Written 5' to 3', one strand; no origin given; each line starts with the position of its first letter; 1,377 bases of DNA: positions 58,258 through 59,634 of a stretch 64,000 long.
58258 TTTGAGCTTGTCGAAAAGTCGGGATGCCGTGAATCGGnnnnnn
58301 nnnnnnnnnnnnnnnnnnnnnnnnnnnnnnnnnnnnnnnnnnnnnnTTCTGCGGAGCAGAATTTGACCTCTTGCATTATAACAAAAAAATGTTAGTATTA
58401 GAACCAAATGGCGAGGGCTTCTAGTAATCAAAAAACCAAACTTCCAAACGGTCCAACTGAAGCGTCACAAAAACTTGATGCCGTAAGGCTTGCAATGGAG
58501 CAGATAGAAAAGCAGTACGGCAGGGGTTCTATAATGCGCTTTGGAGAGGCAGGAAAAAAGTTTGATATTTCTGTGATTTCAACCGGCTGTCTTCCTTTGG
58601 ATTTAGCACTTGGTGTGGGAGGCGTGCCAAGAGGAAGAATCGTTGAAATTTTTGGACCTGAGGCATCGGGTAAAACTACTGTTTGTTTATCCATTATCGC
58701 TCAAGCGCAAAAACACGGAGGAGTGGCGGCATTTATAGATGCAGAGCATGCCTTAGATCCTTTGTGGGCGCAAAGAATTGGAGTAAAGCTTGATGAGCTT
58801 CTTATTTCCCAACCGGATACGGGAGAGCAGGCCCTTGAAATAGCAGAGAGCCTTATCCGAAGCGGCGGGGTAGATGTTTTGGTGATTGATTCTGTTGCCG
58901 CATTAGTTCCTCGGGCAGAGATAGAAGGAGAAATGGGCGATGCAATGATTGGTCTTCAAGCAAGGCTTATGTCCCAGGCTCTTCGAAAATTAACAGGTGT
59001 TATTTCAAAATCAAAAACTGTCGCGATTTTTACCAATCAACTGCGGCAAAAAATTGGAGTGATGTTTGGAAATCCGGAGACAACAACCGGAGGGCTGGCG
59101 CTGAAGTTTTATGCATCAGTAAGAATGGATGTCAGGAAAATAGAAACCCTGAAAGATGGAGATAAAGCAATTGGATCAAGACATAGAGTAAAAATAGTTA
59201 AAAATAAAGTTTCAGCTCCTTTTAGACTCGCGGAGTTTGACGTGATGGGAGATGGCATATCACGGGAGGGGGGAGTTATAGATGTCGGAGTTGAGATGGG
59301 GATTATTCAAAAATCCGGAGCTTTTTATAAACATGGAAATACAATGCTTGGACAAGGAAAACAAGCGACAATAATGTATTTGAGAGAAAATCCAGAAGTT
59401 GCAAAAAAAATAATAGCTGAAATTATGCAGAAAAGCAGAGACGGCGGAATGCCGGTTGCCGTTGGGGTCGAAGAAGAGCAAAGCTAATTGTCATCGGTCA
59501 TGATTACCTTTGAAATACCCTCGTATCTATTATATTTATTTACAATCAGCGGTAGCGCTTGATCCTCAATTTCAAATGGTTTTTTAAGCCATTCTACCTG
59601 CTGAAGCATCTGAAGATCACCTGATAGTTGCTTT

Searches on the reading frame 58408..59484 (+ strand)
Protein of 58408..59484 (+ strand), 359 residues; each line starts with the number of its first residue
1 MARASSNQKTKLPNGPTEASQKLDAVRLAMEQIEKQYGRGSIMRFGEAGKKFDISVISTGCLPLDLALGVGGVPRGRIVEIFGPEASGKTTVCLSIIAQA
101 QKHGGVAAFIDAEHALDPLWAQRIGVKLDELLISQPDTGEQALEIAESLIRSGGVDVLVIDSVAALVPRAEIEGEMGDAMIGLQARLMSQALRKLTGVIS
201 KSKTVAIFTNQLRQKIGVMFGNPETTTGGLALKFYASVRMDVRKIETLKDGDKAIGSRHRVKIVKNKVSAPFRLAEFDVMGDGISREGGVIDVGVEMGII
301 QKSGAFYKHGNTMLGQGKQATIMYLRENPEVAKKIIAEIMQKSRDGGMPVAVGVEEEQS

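Call 10: search_protein_families(library=pfam, proteins=[window:58408-59484:+], max_evalue=0.01)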
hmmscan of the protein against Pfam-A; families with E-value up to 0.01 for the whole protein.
window:58408-59484:+ (359 aa): 8 families
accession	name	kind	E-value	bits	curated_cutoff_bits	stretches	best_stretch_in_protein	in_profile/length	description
PF00154.27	RecA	-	2.5e-129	430.7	27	1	25-284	2-261/262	recA bacterial DNA recombination protein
PF21096.2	RecA_C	-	3.5e-18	65.9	27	1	288-342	1-55/57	RecA C-terminal domain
PF08423.17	Rad51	-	7e-10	39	22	1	54-245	5-212/244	Rad51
PF06745.19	ATPase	-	1.4e-07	31.5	26.6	1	58-247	2-194/231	KaiC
PF13191.12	AAA_16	-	0.0006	20.8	32.6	1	74-201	22-129/167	AAA ATPase domain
PF13401.12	AAA_22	-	0.0012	19.6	27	1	77-169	6-97/130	AAA domain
PF13481.12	AAA_25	-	0.0035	17.4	27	0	72-167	29-156/195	AAA domain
PF01637.24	ATPase_2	-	0.0057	16.9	33.2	1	77-124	21-68/225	ATPase domain predominantly from Archaea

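Call 20: find_homologous_proteins(query=window:58408-59484:+, max_evalue=1e-50)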
Query window:58408-59484:+ (359 aa): 8000 proteins with E <= 1e-50 among 8000 candidates; the best 120 are listed.
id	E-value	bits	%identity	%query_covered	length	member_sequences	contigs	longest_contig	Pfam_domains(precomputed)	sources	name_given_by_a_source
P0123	4.5e-226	768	100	100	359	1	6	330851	PF06745.20,PF08423.18,PF00154.28,PF21096.3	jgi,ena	-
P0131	2.5e-225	765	100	100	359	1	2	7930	PF06745.20,PF08423.18,PF00154.28,PF21096.3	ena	-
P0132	5.0e-225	764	100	100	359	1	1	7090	PF06745.20,PF08423.18,PF00154.28,PF21096.3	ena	-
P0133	3.2e-207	706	92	99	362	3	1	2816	PF06745.20,PF08423.18,PF00154.28,PF21096.3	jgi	jgi:recombination protein RecA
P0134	6.1e-207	705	100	92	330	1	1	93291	PF06745.20,PF08423.18,PF00154.28,PF21096.3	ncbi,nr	ncbi:MAG: recombinase RecA [Candidatus Levybacteria bacterium RIFCSPHIGHO2_01_FULL_38_26]|nr:MAG: re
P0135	2.2e-204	696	88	100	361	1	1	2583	PF06745.20,PF08423.18,PF00154.28,PF21096.3,PF27531.1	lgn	-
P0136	2.7e-204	696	89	100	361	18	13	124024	PF06745.20,PF08423.18,PF00154.28,PF21096.3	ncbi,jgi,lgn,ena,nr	ncbi:MAG: recombinase RecA [Candidatus Levybacteria bacterium RIFCSPHIGHO2_02_FULL_37_13]|nr:MAG: re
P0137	1.2e-202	691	89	99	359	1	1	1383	PF06745.20,PF08423.18,PF00154.28,PF21096.3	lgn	-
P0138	2.2e-202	690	91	99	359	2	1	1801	PF06745.20,PF08423.18,PF00154.28,PF21096.3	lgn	-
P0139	2.7e-201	686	88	100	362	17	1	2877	PF06745.20,PF08423.18,PF00154.28,PF21096.3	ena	-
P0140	3.5e-201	686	87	100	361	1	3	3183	PF06745.20,PF08423.18,PF00154.28,PF21096.3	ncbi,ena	ncbi:MAG: recombinase RecA [Patescibacteria group bacterium]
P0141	4.7e-201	685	87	100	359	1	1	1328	PF06745.20,PF08423.18,PF00154.28,PF21096.3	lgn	-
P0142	5.7e-201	685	88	100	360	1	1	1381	PF06745.20,PF08423.18,PF00154.28,PF21096.3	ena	-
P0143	8.6e-201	684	87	100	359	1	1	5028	PF06745.20,PF08423.18,PF00154.28,PF21096.3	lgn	-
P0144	8.8e-201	684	89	100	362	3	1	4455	PF06745.20,PF08423.18,PF00154.28,PF21096.3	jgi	jgi:recombination protein RecA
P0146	3.3e-200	683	88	100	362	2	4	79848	PF06745.20,PF08423.18,PF00154.28,PF21096.3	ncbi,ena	ncbi:MAG: recombinase RecA [Patescibacteria group bacterium]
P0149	3.5e-198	676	86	100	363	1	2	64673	PF06745.20,PF08423.18,PF00154.28,PF21096.3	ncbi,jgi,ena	-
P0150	2.3e-197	673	87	99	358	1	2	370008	PF06745.20,PF08423.18,PF00154.28,PF21096.3,PF27531.1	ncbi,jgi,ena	-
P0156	8.6e-197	671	86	100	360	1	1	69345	PF06745.20,PF08423.18,PF00154.28,PF21096.3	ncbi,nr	ncbi:MAG: recombinase RecA [Candidatus Levybacteria bacterium]|nr:recombinase RecA [Candidatus Levyb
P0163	1.4e-194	664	86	100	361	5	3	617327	PF06745.20,PF08423.18,PF00154.28,PF21096.3,PF27531.1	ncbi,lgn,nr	ncbi:MAG: recombinase RecA [Candidatus Levybacteria bacterium]|nr:recombinase RecA [Candidatus Levyb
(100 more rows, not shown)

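Call 23: find_encoding_contigs(protein=P0136, flank=10000, max_places=2)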
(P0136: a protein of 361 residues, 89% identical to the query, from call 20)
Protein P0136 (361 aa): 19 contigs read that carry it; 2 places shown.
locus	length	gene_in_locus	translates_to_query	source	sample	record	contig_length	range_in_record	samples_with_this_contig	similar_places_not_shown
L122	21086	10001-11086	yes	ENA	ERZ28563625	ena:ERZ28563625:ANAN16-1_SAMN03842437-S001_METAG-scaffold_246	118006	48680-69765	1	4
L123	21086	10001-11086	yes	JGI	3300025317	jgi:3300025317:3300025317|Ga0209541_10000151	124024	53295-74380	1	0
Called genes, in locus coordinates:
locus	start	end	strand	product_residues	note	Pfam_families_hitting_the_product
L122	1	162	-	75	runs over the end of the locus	-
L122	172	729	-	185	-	PF04542:Sigma70_r2, PF08281:Sigma70_r4_2, PF04545:Sigma70_r4 (weak)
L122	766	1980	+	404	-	PF00368:HMG-CoA_red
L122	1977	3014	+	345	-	PF08541:ACP_syn_III_C (weak)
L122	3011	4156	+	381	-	PF00108:Thiolase_N, PF00109:ketoacyl-synt (weak), PF08545:ACP_syn_III (faint), PF22691:Thiolase_C_1, PF02803:Thiolase_C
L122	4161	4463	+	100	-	PF01796:OB_ChsH2_C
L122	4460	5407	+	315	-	PF00288:GHMP_kinases_N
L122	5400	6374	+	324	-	PF00288:GHMP_kinases_N, PF08544:GHMP_kinases_C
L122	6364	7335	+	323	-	PF22700:MVD-like_N, PF00288:GHMP_kinases_N, PF18376:MDD_C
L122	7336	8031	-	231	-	PF01255:Prenyltransf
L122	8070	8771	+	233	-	PF13623:SurA_N_2 (faint), PF13624:SurA_N_3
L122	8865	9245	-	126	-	PF01850:PIN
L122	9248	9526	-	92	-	-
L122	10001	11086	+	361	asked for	PF00154:RecA_N, PF06745:ATPase (faint), PF08423:Rad51, PF21096:RecA_C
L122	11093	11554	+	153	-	PF21982:RecX_HTH1, PF02631:RecX_HTH2, PF21981:RecX_HTH3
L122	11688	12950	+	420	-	PF12072:RNase_Y_N, PF00013:KH_1 (weak), PF01966:HD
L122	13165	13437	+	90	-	PF00216:Bac_DNA_binding, PF18291:HU-HIG (weak), PF18175:HU-CCDC81_bac_2 (weak)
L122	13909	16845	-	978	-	PF00580:UvrD-helicase, PF01443:Viral_helicase1 (faint), PF13245:AAA_19, PF13604:AAA_30 (faint), PF13361:UvrD_C, PF13538:UvrD_C_2 (faint), PF12705:PDDEXK_1, PF01930:Cas_Cas4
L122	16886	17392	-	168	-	PF13473:Cupredoxin_1 (weak)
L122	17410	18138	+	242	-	PF00970:FAD_binding_6 (weak), PF00175:NAD_binding_1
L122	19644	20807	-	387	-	PF00814:TsaD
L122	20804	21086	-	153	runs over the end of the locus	PF02643:DUF192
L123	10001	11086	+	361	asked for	PF00154:RecA_N, PF06745:ATPase (faint), PF08423:Rad51, PF21096:RecA_C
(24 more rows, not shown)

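Call 24: find_encoding_contigs(protein=P0146, flank=10000, max_places=2)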
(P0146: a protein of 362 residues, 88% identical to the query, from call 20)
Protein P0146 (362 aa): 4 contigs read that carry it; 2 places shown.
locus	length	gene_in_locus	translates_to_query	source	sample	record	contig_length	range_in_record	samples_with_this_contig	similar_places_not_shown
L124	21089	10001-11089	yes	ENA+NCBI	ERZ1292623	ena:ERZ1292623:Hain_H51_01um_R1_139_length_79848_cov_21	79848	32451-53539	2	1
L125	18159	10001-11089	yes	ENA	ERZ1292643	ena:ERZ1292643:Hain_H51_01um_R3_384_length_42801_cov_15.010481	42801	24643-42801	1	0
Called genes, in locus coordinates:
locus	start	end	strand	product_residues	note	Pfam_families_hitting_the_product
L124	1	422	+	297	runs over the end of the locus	PF13292:DXP_synthase_N, PF00456:Transketolase_N, PF00676:E1_dh (weak)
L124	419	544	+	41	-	-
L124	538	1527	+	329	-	PF02779:Transket_pyr, PF02780:Transketolase_C, PF22613:Transketolase_C_1 (weak)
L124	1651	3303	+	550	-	PF01565:FAD_binding_4, PF02913:FAD-oxidase_C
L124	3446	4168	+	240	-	-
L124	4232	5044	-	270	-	PF01061:ABC2_membrane, PF12698:ABC2_membrane_3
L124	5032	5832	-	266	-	PF00005:ABC_tran, PF00448:SRP54 (faint), PF13304:AAA_21 (weak)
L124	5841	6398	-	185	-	-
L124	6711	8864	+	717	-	PF17854:FtsK_alpha, PF01580:FtsK_SpoIIIE, PF09397:FtsK_gamma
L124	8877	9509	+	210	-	PF13413:HTH_25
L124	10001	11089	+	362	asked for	PF00154:RecA_N, PF06745:ATPase (faint), PF08423:Rad51, PF21096:RecA_C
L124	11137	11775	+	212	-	PF01726:LexA_DNA_bind, PF00717:Peptidase_S24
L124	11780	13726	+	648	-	PF13588:HSDR_N_2, PF02384:N6_Mtase, PF07669:Eco57I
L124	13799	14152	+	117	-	PF01541:GIY-YIG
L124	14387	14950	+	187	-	-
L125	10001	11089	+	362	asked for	PF00154:RecA_N, PF06745:ATPase (faint), PF08423:Rad51, PF21096:RecA_C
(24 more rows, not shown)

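Call 25: find_encoding_contigs(protein=P0150, flank=10000, max_places=2)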
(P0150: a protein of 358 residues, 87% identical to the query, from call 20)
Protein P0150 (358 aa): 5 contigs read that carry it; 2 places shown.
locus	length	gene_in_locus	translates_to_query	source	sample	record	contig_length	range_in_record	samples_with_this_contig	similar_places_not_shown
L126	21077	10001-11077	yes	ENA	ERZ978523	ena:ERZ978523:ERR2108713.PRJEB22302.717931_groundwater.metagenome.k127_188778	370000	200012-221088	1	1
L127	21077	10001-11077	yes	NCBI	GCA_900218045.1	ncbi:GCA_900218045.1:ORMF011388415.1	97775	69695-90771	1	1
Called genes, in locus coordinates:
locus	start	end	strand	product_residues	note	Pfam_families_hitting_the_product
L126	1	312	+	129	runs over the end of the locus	PF00410:Ribosomal_S8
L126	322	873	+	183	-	PF00347:Ribosomal_L6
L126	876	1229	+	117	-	PF00861:Ribosomal_L18p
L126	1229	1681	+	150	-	PF00333:Ribosomal_S5, PF03719:Ribosomal_S5_C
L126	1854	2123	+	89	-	PF00828:Ribosomal_L27A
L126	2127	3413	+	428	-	PF00344:SecY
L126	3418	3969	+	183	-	PF00406:ADK, PF02223:Thymidylate_kin (faint), PF13207:AAA_17, PF13238:AAA_18, PF01202:SKI (faint)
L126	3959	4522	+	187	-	PF13207:AAA_17, PF13238:AAA_18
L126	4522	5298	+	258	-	PF00557:Peptidase_M24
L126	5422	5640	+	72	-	PF01176:eIF-1a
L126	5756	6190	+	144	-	PF00416:Ribosomal_S13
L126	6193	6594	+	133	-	PF00411:Ribosomal_S11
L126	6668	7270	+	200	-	PF00163:Ribosomal_S4, PF01479:S4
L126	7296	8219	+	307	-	PF01193:RNA_pol_L, PF01000:RNA_pol_A_bac, PF03118:RNA_pol_A_CTD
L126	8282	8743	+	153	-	PF01196:Ribosomal_L17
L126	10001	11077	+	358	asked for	PF00154:RecA_N, PF06745:ATPase (faint), PF08423:Rad51, PF27531:MT3502_N (faint), PF21096:RecA_C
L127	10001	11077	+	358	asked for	PF00154:RecA_N, PF06745:ATPase (faint), PF08423:Rad51, PF27531:MT3502_N (faint), PF21096:RecA_C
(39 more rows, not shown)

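Call 55: find_encoding_contigs(protein=P0163, flank=8000, max_places=1)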
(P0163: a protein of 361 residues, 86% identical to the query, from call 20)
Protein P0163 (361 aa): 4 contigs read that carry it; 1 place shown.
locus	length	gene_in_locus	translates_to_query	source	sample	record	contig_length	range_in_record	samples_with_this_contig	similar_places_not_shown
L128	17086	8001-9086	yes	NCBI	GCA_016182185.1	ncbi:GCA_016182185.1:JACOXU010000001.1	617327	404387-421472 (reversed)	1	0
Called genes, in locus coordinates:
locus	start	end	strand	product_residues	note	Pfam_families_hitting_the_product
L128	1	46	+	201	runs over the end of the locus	PF00163:Ribosomal_S4, PF01479:S4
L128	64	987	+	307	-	PF01193:RNA_pol_L, PF01000:RNA_pol_A_bac, PF03118:RNA_pol_A_CTD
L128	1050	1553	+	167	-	PF01196:Ribosomal_L17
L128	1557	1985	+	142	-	PF00572:Ribosomal_L13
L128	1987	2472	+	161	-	PF00380:Ribosomal_S9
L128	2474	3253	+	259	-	PF00696:AA_kinase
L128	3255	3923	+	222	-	-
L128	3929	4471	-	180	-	-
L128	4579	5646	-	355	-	PF00348:polyprenyl_synt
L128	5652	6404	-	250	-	PF01255:Prenyltransf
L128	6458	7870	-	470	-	PF01565:FAD_binding_4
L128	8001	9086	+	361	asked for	PF00154:RecA_N, PF06745:ATPase (faint), PF08423:Rad51, PF27531:MT3502_N (faint), PF21096:RecA_C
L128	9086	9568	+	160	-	PF21982:RecX_HTH1, PF02631:RecX_HTH2, PF21981:RecX_HTH3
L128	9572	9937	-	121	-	PF00708:Acylphosphatase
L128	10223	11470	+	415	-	PF12072:RNase_Y_N, PF00013:KH_1, PF22891:KH_PNO1_2nd (weak), PF01966:HD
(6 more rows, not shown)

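Call 56: find_encoding_contigs(protein=P0149, flank=8000, max_places=1)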
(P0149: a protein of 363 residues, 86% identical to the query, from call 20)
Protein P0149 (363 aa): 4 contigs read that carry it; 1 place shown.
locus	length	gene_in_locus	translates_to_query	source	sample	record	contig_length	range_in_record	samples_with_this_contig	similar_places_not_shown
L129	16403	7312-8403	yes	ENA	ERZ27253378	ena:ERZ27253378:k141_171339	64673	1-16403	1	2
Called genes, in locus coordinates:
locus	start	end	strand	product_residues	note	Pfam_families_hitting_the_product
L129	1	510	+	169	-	?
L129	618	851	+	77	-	PF01176:eIF-1a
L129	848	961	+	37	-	PF00444:Ribosomal_L36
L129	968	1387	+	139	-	PF00416:Ribosomal_S13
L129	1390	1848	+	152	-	PF00411:Ribosomal_S11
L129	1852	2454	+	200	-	PF00163:Ribosomal_S4, PF01479:S4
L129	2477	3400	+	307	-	PF01193:RNA_pol_L, PF01000:RNA_pol_A_bac, PF03118:RNA_pol_A_CTD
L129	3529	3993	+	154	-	PF01196:Ribosomal_L17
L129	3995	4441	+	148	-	PF00572:Ribosomal_L13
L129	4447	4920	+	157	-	PF00380:Ribosomal_S9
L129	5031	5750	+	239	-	-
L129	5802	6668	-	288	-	PF00561:Abhydrolase_1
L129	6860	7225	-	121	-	PF05635:23S_rRNA_IVP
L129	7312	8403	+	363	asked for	PF00154:RecA_N, PF08423:Rad51, PF06745:ATPase (faint), PF21096:RecA_C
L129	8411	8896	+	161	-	PF21982:RecX_HTH1, PF02631:RecX_HTH2, PF21981:RecX_HTH3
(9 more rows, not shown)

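Call 57: find_encoding_contigs(protein=P0156, flank=8000, max_places=1)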
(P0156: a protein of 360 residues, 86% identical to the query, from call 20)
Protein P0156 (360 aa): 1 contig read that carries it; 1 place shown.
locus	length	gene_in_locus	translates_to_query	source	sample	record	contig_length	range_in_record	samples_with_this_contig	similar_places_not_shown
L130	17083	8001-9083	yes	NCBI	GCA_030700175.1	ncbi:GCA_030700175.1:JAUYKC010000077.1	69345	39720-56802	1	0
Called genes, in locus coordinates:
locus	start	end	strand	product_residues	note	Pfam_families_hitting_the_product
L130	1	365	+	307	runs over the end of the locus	PF01193:RNA_pol_L, PF01000:RNA_pol_A_bac, PF03118:RNA_pol_A_CTD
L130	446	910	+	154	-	PF01196:Ribosomal_L17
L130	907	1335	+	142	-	PF00572:Ribosomal_L13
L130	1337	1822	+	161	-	PF00380:Ribosomal_S9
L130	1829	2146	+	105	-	-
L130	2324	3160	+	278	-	PF18643:RE_BsaWI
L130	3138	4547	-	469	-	PF01726:LexA_DNA_bind, PF00717:Peptidase_S24, PF01555:N6_N4_Mtase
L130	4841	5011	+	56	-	-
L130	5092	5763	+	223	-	-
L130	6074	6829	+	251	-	-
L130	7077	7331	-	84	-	PF01541:GIY-YIG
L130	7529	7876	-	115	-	PF05635:23S_rRNA_IVP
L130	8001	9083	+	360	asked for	PF00154:RecA_N, PF06745:ATPase (faint), PF08423:Rad51, PF21096:RecA_C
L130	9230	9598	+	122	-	PF02631:RecX_HTH2, PF21981:RecX_HTH3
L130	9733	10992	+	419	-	PF12072:RNase_Y_N, PF00013:KH_1 (weak), PF22891:KH_PNO1_2nd (weak), PF01966:HD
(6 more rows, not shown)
